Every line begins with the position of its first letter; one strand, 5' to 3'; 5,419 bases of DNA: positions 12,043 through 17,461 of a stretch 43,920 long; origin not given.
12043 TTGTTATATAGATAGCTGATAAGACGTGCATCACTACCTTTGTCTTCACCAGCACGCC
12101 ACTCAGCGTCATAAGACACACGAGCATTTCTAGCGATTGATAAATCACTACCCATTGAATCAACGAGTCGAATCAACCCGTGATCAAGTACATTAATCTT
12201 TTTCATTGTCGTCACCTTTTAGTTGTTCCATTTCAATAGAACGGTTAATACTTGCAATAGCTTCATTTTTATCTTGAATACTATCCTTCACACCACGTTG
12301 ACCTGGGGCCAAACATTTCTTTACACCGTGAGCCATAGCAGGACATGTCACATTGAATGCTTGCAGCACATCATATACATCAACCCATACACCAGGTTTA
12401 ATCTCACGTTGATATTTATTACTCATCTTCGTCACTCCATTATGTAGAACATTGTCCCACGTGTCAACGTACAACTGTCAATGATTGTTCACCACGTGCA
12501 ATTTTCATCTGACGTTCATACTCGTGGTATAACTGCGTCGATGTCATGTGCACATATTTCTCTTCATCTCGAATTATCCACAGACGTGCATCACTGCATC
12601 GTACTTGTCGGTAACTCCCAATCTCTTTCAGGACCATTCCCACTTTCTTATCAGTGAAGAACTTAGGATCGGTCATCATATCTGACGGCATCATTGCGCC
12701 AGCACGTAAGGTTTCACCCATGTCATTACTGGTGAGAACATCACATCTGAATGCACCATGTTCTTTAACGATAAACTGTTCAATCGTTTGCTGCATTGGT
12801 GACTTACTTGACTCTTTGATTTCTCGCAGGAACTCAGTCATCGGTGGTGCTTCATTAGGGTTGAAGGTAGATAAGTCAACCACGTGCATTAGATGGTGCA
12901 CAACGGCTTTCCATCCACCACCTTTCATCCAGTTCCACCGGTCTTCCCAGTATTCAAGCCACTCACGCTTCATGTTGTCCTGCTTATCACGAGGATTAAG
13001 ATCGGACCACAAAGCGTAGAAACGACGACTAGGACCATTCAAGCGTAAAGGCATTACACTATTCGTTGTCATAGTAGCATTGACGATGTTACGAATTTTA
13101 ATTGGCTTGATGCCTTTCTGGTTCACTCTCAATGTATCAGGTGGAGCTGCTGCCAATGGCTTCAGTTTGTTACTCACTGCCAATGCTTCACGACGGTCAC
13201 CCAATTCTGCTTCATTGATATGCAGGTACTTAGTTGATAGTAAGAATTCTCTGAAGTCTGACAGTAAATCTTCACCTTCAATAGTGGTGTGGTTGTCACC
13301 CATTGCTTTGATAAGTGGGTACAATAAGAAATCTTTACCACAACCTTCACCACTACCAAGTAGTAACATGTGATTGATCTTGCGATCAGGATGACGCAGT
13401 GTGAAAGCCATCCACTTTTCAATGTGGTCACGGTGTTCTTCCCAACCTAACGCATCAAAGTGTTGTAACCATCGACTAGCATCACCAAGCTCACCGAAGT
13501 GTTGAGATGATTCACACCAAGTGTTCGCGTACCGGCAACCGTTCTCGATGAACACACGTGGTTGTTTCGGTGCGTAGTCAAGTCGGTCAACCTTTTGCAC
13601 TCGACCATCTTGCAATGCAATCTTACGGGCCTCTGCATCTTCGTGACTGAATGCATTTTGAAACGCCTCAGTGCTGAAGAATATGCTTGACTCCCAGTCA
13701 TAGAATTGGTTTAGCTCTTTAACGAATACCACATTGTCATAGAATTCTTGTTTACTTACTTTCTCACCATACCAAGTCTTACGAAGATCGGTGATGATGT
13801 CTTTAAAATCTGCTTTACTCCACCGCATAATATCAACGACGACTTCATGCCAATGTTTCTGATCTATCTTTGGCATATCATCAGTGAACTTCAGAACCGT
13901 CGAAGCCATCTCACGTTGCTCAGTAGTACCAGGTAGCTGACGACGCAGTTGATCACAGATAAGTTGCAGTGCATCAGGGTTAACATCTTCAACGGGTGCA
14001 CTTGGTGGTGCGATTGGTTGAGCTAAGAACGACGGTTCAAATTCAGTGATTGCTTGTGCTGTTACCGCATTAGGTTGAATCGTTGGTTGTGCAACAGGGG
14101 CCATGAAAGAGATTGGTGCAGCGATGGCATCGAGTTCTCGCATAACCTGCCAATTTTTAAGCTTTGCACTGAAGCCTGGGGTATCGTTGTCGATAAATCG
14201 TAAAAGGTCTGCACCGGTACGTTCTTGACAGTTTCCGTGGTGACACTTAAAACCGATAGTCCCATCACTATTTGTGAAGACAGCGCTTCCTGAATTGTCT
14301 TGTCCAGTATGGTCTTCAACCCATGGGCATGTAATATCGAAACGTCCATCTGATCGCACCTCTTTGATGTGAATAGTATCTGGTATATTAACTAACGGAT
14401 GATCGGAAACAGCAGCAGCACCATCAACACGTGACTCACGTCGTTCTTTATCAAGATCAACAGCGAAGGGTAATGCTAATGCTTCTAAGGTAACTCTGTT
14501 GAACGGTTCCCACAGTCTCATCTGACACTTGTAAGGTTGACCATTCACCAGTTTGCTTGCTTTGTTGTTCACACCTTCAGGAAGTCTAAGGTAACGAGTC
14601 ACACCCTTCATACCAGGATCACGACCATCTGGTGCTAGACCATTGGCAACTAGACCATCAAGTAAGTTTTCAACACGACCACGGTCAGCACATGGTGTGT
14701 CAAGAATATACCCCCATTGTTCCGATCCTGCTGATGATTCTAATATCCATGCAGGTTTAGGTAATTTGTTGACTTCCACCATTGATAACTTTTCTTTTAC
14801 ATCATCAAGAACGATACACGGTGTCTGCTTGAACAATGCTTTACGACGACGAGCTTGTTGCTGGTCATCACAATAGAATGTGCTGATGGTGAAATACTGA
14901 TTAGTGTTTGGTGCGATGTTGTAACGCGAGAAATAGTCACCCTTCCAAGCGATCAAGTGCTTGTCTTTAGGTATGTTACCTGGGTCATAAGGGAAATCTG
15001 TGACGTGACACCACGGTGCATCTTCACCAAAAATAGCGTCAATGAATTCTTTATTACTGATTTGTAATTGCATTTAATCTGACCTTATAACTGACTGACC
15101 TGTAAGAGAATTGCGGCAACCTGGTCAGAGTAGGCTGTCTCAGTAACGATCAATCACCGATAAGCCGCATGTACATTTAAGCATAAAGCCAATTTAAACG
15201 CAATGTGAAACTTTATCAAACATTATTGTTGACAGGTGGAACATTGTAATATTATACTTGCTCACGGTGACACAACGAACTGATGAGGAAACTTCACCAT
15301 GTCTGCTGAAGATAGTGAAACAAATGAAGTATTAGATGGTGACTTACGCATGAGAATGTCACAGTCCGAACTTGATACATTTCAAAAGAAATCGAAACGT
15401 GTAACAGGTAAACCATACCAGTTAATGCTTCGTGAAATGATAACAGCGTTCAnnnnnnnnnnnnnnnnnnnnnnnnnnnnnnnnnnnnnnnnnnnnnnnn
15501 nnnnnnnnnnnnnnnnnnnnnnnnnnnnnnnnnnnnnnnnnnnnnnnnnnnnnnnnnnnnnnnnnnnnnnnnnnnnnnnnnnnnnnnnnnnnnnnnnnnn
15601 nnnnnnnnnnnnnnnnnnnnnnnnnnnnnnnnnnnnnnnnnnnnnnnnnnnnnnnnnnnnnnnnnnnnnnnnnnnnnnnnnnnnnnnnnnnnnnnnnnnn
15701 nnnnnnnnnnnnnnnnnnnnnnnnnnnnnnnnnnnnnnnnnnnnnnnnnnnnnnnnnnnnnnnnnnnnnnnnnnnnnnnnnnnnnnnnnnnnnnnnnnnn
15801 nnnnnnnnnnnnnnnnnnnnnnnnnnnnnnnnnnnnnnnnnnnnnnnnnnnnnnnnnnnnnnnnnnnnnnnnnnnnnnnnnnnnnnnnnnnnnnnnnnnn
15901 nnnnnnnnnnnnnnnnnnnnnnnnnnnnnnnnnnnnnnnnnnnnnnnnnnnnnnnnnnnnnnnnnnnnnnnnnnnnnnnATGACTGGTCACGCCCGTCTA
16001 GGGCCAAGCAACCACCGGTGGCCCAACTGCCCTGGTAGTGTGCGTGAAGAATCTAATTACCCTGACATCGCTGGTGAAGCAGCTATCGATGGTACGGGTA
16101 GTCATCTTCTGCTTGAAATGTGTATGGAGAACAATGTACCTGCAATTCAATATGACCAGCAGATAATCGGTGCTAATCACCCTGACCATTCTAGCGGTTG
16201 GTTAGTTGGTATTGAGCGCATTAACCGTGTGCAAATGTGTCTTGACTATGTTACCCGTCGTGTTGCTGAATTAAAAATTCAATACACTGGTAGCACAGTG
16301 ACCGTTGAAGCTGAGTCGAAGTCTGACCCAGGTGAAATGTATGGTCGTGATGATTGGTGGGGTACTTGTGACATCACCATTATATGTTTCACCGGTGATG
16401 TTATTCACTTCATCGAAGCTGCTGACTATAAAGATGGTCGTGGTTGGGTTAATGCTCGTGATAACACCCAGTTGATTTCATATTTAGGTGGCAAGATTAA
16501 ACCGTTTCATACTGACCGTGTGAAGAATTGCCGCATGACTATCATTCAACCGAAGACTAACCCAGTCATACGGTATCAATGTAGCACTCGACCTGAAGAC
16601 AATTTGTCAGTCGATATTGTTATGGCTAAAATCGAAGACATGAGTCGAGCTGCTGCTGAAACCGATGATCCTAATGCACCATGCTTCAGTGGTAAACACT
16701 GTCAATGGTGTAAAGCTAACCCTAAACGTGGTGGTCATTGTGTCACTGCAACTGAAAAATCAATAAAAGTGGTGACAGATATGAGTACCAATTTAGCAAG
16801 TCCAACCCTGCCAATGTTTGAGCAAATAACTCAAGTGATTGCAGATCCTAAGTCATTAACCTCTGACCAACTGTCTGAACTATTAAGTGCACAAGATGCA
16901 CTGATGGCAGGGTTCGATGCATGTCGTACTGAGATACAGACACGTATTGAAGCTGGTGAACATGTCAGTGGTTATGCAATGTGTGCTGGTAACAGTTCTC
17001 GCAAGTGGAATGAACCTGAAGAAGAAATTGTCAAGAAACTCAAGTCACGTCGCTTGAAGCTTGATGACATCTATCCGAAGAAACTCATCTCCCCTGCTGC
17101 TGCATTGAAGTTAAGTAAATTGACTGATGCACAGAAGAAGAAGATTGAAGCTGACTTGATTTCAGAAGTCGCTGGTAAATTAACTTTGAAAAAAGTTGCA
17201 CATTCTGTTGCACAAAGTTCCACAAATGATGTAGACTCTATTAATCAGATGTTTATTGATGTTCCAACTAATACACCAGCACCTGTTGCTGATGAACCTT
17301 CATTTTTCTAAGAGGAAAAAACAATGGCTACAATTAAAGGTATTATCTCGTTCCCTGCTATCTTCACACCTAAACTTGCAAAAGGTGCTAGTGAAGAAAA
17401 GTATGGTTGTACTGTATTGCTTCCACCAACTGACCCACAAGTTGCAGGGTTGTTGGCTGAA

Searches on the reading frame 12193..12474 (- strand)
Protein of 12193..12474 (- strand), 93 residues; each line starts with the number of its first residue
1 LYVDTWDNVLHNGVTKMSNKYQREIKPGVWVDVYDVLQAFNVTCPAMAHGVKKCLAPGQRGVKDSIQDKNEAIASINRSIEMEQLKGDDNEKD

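Call 18: search_protein_families(library=pfam, proteins=[window:12193-12474:-], max_evalue=0.01)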
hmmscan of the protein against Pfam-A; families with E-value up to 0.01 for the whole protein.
window:12193-12474:- (93 aa): 0 families

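Call 21: search_protein_families(library=phrogs, proteins=[window:12193-12474:-], max_evalue=0.01)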
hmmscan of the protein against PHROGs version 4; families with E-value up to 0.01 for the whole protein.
window:12193-12474:- (93 aa): 6 families
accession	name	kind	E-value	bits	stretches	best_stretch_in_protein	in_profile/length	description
phrog_2452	-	unknown function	2.7e-30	107.1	1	13-88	146-221/235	-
phrog_13223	-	unknown function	1.8e-17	64.8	1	16-85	170-239/243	-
phrog_18443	-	unknown function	2.8e-17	64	1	25-83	191-249/253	-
phrog_23361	-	unknown function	1.7e-15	58.4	1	29-87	120-178/181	-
phrog_35158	-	unknown function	3.9e-15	57.1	1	16-82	143-208/209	-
phrog_17613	-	other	6.4e-14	53.5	1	8-87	160-244/246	ATPase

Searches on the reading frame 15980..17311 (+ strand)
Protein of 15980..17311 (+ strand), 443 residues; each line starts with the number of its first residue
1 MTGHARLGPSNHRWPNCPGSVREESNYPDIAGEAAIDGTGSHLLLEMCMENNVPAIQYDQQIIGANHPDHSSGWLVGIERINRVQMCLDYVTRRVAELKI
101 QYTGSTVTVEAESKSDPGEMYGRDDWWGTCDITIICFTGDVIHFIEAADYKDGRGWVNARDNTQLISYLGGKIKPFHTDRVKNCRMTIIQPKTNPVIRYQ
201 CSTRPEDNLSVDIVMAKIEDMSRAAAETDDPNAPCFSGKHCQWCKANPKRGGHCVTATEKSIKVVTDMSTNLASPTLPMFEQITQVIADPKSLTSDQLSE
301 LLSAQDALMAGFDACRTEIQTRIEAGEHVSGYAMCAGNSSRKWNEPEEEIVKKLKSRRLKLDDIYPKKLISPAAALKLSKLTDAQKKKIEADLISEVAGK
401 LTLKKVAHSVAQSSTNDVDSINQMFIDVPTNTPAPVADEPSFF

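Call 18: search_protein_families(library=pfam, proteins=[window:15980-17311:+], max_evalue=0.01)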
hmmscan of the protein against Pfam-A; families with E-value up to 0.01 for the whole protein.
window:15980-17311:+ (443 aa): 1 family
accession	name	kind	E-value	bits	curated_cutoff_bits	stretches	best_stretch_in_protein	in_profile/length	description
PF10926.14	DUF2800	-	1e-45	157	21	1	4-403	1-360/368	Protein of unknown function (DUF2800)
